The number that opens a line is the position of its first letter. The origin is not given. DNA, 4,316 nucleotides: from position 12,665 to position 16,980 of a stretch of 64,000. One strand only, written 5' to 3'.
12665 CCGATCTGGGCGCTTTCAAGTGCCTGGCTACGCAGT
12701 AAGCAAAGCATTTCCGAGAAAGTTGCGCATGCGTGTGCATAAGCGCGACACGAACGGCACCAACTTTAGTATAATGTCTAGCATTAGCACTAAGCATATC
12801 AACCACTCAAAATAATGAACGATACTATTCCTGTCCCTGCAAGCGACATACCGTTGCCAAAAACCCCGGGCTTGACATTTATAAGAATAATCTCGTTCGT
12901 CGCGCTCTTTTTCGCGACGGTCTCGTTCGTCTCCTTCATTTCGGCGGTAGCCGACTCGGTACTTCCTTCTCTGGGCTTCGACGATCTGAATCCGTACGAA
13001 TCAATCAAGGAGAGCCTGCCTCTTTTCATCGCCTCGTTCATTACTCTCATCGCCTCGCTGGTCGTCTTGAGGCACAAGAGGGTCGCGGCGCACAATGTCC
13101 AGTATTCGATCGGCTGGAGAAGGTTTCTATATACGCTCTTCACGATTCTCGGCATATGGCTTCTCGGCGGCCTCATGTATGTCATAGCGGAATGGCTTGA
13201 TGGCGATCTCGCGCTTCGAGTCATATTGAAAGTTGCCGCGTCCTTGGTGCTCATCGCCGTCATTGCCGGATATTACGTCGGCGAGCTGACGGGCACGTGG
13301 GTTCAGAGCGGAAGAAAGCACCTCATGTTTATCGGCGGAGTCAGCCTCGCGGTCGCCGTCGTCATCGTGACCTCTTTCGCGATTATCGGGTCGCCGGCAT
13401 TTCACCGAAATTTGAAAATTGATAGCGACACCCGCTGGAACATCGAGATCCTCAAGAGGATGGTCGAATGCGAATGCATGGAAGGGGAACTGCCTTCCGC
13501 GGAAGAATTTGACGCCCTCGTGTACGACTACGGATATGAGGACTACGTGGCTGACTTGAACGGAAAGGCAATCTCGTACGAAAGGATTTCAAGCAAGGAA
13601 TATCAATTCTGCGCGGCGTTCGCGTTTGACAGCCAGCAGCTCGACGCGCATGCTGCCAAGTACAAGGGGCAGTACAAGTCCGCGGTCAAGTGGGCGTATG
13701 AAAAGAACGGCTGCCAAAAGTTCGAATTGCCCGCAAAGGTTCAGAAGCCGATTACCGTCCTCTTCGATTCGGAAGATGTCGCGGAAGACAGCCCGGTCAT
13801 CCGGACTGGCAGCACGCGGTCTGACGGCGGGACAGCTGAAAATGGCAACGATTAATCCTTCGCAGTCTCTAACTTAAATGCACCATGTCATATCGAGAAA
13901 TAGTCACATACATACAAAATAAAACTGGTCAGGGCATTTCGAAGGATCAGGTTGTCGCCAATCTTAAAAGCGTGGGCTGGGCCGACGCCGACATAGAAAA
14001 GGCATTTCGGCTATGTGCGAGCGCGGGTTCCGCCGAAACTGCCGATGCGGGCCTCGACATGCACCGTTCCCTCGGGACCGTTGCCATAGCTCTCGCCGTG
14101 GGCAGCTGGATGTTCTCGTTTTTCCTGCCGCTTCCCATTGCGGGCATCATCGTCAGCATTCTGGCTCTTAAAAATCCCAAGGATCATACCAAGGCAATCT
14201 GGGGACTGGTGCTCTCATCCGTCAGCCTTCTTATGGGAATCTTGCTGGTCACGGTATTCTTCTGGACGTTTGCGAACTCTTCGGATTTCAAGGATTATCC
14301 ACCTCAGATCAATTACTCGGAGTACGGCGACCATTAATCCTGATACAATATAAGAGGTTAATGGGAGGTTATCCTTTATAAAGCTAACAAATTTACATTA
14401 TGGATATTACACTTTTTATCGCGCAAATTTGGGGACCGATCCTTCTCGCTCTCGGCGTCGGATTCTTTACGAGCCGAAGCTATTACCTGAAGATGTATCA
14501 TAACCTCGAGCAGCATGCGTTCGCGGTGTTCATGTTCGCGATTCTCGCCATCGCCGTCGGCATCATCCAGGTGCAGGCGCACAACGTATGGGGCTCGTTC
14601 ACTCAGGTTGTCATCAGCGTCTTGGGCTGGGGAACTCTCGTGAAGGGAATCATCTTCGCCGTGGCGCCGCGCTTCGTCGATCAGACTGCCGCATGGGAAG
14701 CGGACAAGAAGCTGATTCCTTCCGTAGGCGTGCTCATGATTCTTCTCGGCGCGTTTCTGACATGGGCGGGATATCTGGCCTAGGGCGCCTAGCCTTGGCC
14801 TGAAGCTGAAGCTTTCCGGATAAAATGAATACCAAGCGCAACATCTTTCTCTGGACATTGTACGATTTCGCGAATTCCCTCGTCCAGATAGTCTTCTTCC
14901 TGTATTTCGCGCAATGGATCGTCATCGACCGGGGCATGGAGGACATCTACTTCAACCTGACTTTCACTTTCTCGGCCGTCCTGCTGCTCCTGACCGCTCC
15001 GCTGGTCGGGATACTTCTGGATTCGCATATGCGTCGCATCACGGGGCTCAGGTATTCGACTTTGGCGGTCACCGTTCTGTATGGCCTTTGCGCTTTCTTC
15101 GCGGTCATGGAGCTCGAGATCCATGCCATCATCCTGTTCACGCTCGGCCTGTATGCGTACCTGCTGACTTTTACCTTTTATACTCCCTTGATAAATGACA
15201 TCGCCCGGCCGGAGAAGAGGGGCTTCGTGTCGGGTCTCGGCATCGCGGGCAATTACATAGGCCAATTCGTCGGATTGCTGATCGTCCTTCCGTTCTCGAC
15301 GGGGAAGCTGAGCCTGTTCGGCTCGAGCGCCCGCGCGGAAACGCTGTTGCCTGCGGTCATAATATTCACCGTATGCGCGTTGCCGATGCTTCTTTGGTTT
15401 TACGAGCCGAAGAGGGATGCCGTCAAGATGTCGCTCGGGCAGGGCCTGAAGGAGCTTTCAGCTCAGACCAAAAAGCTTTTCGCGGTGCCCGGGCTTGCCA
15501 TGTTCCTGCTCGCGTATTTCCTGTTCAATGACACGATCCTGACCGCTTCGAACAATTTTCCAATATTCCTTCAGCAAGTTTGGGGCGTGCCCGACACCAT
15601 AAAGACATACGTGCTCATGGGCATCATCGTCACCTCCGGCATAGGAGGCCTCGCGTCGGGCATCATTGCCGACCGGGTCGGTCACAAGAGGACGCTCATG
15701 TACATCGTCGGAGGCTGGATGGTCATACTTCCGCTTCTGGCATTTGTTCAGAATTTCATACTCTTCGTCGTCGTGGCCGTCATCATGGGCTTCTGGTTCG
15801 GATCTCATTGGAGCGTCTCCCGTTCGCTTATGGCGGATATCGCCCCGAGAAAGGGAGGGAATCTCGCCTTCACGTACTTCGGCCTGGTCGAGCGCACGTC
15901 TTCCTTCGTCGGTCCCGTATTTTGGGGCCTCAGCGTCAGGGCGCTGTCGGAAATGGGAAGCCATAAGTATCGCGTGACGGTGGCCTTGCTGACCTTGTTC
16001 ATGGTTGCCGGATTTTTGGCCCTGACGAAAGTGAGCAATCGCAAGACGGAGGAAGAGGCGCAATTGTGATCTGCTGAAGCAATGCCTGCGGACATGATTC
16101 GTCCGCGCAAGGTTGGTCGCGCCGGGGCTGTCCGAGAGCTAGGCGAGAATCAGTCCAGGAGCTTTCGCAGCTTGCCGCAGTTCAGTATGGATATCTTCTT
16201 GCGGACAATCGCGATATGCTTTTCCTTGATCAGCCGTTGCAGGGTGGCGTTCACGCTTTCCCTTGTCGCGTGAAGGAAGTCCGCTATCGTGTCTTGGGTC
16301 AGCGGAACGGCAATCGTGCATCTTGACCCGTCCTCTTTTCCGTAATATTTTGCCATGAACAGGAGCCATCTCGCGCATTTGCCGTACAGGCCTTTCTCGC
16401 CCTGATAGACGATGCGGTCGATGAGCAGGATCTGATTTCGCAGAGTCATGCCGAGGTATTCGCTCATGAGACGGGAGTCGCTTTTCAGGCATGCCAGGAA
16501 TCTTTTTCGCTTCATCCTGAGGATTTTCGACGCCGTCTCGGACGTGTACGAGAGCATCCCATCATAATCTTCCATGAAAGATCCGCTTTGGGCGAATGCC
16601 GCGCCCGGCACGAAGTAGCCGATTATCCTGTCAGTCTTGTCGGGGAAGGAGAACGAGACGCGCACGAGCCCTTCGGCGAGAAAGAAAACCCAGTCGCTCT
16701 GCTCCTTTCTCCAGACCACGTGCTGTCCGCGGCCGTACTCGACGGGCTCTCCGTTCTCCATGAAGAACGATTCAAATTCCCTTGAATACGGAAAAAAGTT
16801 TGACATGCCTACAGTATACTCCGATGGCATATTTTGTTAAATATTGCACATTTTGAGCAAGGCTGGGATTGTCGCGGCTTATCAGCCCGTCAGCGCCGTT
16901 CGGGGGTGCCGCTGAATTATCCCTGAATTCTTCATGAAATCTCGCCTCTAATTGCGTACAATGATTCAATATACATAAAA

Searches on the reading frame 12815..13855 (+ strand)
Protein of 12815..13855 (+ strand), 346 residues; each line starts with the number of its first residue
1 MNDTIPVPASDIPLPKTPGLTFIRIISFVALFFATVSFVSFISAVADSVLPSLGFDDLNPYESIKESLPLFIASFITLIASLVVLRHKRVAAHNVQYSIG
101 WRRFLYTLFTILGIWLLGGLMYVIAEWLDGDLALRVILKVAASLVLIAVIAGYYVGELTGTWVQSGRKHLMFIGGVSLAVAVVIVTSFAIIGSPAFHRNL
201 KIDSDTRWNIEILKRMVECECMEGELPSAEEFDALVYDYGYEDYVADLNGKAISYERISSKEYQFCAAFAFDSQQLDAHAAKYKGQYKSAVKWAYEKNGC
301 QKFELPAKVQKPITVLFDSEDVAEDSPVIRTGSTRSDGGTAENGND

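Call 92: search_protein_families(library=pfam, proteins=[window:12815-13855:+], max_evalue=0.0001)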
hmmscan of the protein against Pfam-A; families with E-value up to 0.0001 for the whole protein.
window:12815-13855:+ (346 aa): 1 family
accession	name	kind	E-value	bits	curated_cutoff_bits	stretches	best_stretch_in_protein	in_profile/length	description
PF18920.5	DUF5671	-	3e-05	24.4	28.4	1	22-153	3-131/132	Domain of unknown function (DUF5671)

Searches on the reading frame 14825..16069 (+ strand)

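Call 92: search_protein_families(library=pfam, proteins=[window:14825-16069:+], max_evalue=0.0001)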
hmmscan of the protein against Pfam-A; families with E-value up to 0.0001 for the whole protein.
window:14825-16069:+ (414 aa): 2 families
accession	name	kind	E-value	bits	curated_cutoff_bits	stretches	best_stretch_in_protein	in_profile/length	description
PF07690.21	MFS_1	-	6.5e-26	91.5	33.4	2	16-296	7-276/347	Major Facilitator Superfamily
PF11700.14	ATG22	-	1.7e-16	60.4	24.1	1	132-412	190-481/482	Vacuole effluxer Atg22 like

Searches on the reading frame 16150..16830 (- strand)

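Call 92: search_protein_families(library=pfam, proteins=[window:16150-16830:-], max_evalue=0.0001)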
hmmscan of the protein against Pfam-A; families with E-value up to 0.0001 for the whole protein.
window:16150-16830:- (226 aa): 2 families
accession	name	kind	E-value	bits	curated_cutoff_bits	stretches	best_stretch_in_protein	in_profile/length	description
PF13545.12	HTH_Crp_2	-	8.4e-16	58.1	27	1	151-224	2-70/70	Crp-like helix-turn-helix domain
PF00027.35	cNMP_binding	-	5.4e-09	36.3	27.5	1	30-118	2-89/89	Cyclic nucleotide-binding domain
